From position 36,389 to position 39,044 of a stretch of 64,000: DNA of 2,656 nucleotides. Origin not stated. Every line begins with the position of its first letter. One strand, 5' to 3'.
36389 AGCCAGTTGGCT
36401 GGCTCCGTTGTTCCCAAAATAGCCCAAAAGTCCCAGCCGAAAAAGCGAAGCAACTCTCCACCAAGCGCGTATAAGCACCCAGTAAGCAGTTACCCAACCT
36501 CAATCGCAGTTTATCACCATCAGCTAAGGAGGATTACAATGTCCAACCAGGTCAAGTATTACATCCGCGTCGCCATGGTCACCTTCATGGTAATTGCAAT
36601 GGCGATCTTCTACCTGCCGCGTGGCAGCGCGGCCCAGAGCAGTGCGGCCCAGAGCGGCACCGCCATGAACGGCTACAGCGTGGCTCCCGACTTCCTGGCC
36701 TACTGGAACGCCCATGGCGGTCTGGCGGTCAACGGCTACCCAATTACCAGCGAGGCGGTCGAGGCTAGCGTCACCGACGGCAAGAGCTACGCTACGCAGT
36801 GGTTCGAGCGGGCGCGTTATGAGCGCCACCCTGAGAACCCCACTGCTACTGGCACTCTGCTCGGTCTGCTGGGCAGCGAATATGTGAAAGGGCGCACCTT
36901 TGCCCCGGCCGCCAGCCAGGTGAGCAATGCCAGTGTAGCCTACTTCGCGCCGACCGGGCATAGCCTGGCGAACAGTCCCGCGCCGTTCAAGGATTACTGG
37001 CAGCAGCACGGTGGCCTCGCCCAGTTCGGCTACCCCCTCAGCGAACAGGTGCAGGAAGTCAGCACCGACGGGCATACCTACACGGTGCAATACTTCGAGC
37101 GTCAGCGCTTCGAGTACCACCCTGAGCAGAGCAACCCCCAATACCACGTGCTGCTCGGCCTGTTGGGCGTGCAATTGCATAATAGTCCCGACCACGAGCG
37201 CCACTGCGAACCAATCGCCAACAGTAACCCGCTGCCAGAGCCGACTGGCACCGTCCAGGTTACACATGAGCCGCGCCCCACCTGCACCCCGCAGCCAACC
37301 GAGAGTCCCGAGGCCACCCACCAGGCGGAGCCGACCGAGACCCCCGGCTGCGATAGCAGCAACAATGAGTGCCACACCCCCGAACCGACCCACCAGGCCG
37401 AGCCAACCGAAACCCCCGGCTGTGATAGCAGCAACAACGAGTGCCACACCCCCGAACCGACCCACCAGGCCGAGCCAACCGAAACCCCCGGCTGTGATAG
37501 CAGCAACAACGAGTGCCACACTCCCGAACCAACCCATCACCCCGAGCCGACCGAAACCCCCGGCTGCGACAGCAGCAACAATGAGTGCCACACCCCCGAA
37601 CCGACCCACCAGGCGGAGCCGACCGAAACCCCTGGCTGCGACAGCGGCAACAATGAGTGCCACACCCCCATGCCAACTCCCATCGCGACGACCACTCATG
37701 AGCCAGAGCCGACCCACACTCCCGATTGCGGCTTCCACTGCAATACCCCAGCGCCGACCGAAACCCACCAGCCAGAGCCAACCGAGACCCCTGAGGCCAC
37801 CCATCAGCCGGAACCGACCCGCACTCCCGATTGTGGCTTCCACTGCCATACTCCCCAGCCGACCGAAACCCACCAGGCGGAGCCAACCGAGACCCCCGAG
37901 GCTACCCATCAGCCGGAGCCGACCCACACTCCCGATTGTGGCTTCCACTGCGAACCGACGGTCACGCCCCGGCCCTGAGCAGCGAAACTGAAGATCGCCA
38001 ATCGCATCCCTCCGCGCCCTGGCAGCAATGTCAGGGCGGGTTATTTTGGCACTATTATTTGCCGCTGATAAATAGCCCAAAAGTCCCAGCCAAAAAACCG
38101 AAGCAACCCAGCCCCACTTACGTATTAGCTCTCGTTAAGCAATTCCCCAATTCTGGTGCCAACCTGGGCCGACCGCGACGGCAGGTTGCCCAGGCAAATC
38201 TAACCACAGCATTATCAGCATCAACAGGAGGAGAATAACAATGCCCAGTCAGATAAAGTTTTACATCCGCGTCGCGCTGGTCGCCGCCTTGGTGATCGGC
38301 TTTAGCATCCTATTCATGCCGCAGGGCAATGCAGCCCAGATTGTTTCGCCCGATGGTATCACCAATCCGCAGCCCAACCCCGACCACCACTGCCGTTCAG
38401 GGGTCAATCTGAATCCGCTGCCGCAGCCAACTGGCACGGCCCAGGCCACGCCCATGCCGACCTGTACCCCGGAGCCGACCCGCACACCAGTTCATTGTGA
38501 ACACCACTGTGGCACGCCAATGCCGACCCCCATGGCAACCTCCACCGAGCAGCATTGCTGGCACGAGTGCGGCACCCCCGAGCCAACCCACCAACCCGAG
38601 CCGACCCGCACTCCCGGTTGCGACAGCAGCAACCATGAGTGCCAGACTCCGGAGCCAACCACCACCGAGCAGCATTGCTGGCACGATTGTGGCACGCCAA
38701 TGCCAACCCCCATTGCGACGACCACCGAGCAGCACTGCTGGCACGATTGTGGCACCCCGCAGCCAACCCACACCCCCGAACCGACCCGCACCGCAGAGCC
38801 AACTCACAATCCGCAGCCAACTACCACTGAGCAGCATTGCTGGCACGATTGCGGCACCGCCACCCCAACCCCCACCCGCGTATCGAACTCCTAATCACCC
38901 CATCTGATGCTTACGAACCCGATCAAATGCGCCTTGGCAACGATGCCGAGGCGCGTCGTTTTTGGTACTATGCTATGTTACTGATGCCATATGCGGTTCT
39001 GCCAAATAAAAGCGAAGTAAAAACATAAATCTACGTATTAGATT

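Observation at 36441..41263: Apparently autoregulated ECF sigma / ZAS anti-sigma unit controlling two paralogous secreted His/Cys/Pro/Thr tandem-repeat proteins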

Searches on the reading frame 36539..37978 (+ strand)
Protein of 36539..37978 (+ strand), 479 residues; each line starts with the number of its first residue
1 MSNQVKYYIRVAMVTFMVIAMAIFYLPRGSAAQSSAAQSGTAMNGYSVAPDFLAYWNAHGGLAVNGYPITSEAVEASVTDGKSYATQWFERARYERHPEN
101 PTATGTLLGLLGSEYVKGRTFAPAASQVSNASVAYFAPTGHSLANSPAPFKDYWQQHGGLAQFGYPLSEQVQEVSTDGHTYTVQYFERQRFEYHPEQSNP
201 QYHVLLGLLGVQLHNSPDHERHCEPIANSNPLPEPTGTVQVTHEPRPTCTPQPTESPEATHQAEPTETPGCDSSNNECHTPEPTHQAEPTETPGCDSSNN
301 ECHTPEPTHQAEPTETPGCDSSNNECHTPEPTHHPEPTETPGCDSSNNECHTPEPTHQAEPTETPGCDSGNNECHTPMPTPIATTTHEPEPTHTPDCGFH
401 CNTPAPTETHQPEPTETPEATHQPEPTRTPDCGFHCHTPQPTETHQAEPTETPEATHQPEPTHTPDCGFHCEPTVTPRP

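Call 5: search_protein_families(library=pfam, proteins=[window:36539-37978:+], max_evalue=0.1)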
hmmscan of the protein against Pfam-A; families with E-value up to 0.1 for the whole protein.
window:36539-37978:+ (479 aa): 0 families

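Call 17: search_protein_families(library=ncbifam, proteins=[window:36539-37978:+], max_evalue=0.1)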
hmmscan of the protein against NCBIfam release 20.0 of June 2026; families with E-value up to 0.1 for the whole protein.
window:36539-37978:+ (479 aa): 0 families

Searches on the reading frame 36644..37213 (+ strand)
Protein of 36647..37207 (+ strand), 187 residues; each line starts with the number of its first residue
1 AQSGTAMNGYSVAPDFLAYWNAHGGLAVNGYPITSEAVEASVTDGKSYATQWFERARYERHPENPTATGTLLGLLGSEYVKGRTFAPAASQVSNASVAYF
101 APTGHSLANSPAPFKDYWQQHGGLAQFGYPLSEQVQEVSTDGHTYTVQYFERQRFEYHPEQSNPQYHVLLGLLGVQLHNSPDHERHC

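Call 31: search_solved_structures(query=window:36647-37207:+, max_evalue=10, show_alignments=2)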
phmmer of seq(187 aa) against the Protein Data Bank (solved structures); distinct sequences matched with E-value up to 10: 1.
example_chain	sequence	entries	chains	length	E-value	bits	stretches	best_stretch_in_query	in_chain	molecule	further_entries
3wso_A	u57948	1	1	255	0.23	14.4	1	72-124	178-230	F-box only protein 44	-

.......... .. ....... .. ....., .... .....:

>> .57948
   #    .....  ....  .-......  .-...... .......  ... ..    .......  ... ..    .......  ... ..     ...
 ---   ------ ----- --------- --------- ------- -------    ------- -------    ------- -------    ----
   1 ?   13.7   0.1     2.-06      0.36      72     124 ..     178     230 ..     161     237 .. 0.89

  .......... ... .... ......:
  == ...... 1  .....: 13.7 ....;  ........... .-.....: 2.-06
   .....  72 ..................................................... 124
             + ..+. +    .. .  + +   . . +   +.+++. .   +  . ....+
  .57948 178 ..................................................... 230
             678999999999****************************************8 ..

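Call 32: find_homologous_proteins(query=window:36647-37207:+, max_evalue=0.00001)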
Query seq(187 aa) (187 aa): 1797 proteins with E <= 0.00001 among 2425 candidates; the best 120 are listed.
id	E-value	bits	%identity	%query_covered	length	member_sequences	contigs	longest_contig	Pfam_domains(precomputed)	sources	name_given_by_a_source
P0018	6.2e-90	318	78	89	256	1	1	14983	-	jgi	jgi:hypothetical protein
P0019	3.6e-88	312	77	89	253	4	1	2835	-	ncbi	-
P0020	6.4e-88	311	77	89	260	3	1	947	-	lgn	-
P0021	1.1e-66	242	50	91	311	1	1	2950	-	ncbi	-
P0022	5.2e-63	230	49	91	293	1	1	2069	-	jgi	jgi:hypothetical protein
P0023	1.5e-62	229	50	90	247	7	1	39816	PF08310.18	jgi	jgi:hypothetical protein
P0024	2.8e-62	228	54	87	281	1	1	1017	-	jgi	jgi:hypothetical protein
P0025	5.7e-62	227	51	91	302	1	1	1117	-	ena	-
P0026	3.9e-60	221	52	90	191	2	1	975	-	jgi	jgi:hypothetical protein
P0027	8.8e-60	220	47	90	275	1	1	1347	-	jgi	jgi:phage tail protein X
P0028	1.8e-59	219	47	89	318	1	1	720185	PF08310.18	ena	-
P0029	6.6e-59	217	46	80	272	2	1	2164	-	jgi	jgi:hypothetical protein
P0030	1.2e-57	213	64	81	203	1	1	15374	-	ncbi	-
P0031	3.2e-57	211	50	94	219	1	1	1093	-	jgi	jgi:hypothetical protein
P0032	3.6e-57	211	51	93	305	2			-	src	-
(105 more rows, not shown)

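Call 34: find_encoding_contigs(protein=P0018, flank=10000, max_places=3)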
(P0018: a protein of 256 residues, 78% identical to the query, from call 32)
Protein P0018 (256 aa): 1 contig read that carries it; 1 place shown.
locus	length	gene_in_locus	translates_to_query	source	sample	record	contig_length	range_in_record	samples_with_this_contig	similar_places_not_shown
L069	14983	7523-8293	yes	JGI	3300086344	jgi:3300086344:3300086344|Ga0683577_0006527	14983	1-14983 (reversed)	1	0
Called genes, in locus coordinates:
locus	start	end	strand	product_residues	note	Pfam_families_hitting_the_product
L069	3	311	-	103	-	?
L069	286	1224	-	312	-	-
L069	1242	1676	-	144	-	PF01850:PIN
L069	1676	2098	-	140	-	-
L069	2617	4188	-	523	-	PF24463:DUF7577 (faint), PF12773:DZR, PF13240:Zn_Ribbon_1 (weak), PF13248:Zn_ribbon_3 (weak), PF12773:DZR, PF13240:Zn_Ribbon_1 (weak), PF13248:Zn_ribbon_3 (weak)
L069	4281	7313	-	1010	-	PF13191:AAA_16, PF13424:TPR_12 (faint), PF00515:TPR_1 (faint), PF07719:TPR_2 (faint), PF13374:TPR_10 (faint), PF13181:TPR_8 (faint), PF13371:TPR_9 (faint)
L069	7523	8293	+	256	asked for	-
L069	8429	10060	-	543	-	PF01555:N6_N4_Mtase, PF04471:Mrr_cat, PF22722:NA-iREase1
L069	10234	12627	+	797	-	PF03104:DNA_pol_B_exo1, PF13482:RNase_H_2, PF00136:DNA_pol_B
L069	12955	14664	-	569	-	PF00128:Alpha-amylase, PF16657:Malt_amylase_C (weak)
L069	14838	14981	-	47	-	?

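Call 55: predict_structure(alignment_id=A4)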
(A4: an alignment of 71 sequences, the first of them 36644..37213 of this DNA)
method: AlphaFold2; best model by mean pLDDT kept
length: 190 residues; sequences in the alignment: 71
mean_pLDDT: 93.5   pTM: 0.88
mean pLDDT of the five models: 93.5, 93.3, 93.0, 92.8, 92.3
residues with pLDDT >= 90: 165; 70-90: 15; 50-70: 9; < 50: 1
segments of 3 or more residues with pLDDT < 50: none
pLDDT, mean of each block of 10 residues (from residue 1): 66 94 95 96 92 98 87 97 98 98 98 98 97 98 96 98 96 97 77
secondary structure, 60 per line:
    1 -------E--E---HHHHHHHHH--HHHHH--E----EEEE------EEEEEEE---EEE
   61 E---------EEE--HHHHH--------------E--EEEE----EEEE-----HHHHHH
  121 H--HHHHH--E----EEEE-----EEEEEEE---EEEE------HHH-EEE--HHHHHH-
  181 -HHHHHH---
elements in order: H15-23 H26-30 E38-41 E48-54 E58-61 E71-73 H76-80 E98-101 E106-109 H115-121 H124-128 E136-139 E145-151 E155-158 E169-171 H174-179 H182-187

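Call 58: fold_search(model_id=the predicted structure, library=pdb)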
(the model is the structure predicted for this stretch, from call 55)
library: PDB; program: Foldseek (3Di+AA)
matches with E <= 10: 242; with E <= 0.001: 0
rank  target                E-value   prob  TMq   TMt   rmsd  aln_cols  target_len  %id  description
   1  8fo8_C                7.2e-01  0.05  0.13  0.03  13.0       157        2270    9  Cryo-EM structure of Rab29-LRRK2 complex in the LRRK2 dimer state (released 2024-01-03)
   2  5yp4_D                7.7e-01  0.08  0.15  0.06  15.1       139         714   11  Crystal structure of dipeptidyl peptidase IV (DPP IV) with Lys-Pro from Pseudoxanthomonas mexicana WO24 (released 2018-02-21)
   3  8fo2_E                8.7e-01  0.04  0.14  0.03  13.0       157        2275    9  Cryo-EM structure of Rab29-LRRK2 complex in the LRRK2 monomer state (released 2024-01-03)
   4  7qrx_A                9.2e-01  0.06  0.16  0.12  13.9       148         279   10  Crystal structure of NHL domain of TRIM71 (released 2022-05-04)
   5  9ckj_F                9.2e-01  0.06  0.14  0.20  13.1       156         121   10  Co-crystal structure of 53BP1 tandem Tudor domains in complex with UNC9512 (released 2024-10-30)
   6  9zpd_A                1.0e+00  0.02  0.12  0.03  15.3       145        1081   12  Cryo-EM structure of human PI3KC3-C2 in complex with Rubicon Middle Region of C terminus (released 2025-12-24)
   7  3tvv_B                1.1e+00  0.02  0.13  0.11  15.8       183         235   12  Structure of the tandem PH domains of Rtt106 (residues 68-315) (released 2012-02-01)
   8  2vdu_B                1.2e+00  0.04  0.16  0.09  15.8       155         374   12  Structure of trm8-trm82, THE YEAST TRNA m7G methylation complex (released 2007-12-18)
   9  2vdu_D                1.2e+00  0.04  0.16  0.09  15.9       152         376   12  Structure of trm8-trm82, THE YEAST TRNA m7G methylation complex (released 2007-12-18)
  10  4yd8_A                1.2e+00  0.04  0.15  0.10  14.4       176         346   11  Bardet-Biedl Syndrome 9 Protein (aa1-407), Homo sapiens (released 2015-06-24)
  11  2qqs_B                1.4e+00  0.02  0.12  0.16  17.4       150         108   17  JMJD2A tandem tudor domains in complex with a trimethylated histone H4-K20 peptide (released 2007-12-11)
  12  5a1h_C                1.6e+00  0.04  0.15  0.15  15.3       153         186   12  Crystal structure of human Spindlin3 (released 2015-06-17)
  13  6htn_A                1.6e+00  0.03  0.16  0.19  16.4       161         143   11  Structure of a fucose lectin from Kordia zhangzhouensis in complex with methyl-fucoside (released 2019-01-23)
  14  3nja_C                1.6e+00  0.03  0.10  0.16  18.7        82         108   17  The crystal structure of the PAS domain of a GGDEF family protein from Chromobacterium violaceum ATCC 12472. (released 2010-08-18)
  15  9vyg_M                1.7e+00  0.06  0.21  0.10  14.7       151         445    6  Cyanopodophage Pan3 tail complex (released 2025-11-26)
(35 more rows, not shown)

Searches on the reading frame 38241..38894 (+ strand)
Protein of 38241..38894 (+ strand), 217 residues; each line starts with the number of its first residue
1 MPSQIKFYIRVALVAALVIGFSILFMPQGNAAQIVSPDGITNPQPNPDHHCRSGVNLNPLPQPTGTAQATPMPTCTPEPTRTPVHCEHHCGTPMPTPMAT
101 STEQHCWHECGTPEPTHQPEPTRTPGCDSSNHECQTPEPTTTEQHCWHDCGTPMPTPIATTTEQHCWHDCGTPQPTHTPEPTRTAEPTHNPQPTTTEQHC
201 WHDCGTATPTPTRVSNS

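Call 5: search_protein_families(library=pfam, proteins=[window:38241-38894:+], max_evalue=0.1)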
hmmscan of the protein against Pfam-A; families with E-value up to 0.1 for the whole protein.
window:38241-38894:+ (217 aa): 1 family
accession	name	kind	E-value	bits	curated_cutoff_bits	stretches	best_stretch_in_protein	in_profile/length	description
PF02953.20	zf-Tim10_DDP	-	0.042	13.8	22.3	0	144-170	21-47/64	Tim10/DDP family zinc finger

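Call 12: find_homologous_proteins(query=window:38241-38894:+)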
Query window:38241-38894:+: 5256 candidates shared short words with the query, none scored E <= 0.001.

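Call 17: search_protein_families(library=ncbifam, proteins=[window:38241-38894:+], max_evalue=0.1)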
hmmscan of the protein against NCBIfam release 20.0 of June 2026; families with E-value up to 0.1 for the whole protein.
window:38241-38894:+ (217 aa): 0 families

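Call 28: search_protein_representatives(protein=window:38241-38894:+)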
Query: 217 residues. Proteins with E-value up to 0.001 (for the whole library): 3; up to 1e-10: 1; up to 1e-30: 0. The best 3 are listed.
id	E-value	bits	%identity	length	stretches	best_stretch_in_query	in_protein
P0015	1.7e-11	60.7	49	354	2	42-193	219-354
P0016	2.5e-06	43.8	36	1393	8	154-193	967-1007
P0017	1.9e-04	37.6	25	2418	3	77-181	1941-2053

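Call 35: find_encoding_contigs(protein=P0015, flank=10000, max_places=3)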
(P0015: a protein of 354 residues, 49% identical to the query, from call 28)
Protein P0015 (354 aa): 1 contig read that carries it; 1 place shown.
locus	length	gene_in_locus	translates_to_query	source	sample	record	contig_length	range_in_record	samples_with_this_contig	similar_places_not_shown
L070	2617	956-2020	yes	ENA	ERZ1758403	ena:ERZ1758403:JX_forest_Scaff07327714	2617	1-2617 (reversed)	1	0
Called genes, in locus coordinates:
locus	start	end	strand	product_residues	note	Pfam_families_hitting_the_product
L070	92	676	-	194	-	PF00578:AhpC-TSA, PF08534:Redoxin, PF00085:Thioredoxin, PF13098:Thioredoxin_2 (weak), PF13905:Thioredoxin_8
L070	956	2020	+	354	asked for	-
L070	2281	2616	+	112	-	?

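Call 39: find_related_loci(query=A3, collection=metagenome_contigs, flank=8000)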
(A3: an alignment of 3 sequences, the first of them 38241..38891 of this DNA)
Query A3 (217 aa) in metagenome_contigs; peptide patterns used: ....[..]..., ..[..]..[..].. (x = any residue, [..] = any of these).
517 stretches matched a pattern, but none encodes a relative of the query by tblastn (E <= 1e-3).

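Call 75: search_solved_structures(query=window:38340-38891:+, max_evalue=10, show_alignments=2)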
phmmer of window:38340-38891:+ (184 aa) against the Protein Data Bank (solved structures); distinct sequences matched with E-value up to 10: 0.

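Call 80: predict_structure(protein=window:38241-38891:+)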
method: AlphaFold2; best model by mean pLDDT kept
length: 217 residues; sequences in the alignment: 1
mean_pLDDT: 41.3   pTM: 0.19
mean pLDDT of the five models: 41.3, 41.2, 40.8, 40.5, 38.5
residues with pLDDT >= 90: 12; 70-90: 12; 50-70: 8; < 50: 185
segments of 3 or more residues with pLDDT < 50: 32-216
pLDDT, mean of each block of 10 residues (from residue 1): 82 93 72 38 34 30 36 32 31 30 31 34 30 32 43 39 44 33 35 37 38 35
secondary structure, 60 per line:
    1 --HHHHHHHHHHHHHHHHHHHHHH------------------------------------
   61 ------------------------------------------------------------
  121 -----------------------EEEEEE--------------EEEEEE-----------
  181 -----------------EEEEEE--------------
elements in order: H3-24 E144-149 E164-169 E198-203

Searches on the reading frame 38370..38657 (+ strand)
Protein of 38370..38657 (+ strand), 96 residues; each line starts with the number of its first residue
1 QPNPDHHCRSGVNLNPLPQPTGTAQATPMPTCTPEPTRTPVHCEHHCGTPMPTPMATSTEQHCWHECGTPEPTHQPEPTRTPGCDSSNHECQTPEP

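Call 81: find_related_loci(query=A5, collection=metagenome_contigs, flank=8000)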
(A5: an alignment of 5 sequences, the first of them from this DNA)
Query A5 (96 aa) in metagenome_contigs; peptide patterns used: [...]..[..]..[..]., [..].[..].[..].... (x = any residue, [..] = any of these).
219 stretches matched a pattern, but none encodes a relative of the query by tblastn (E <= 1e-3).
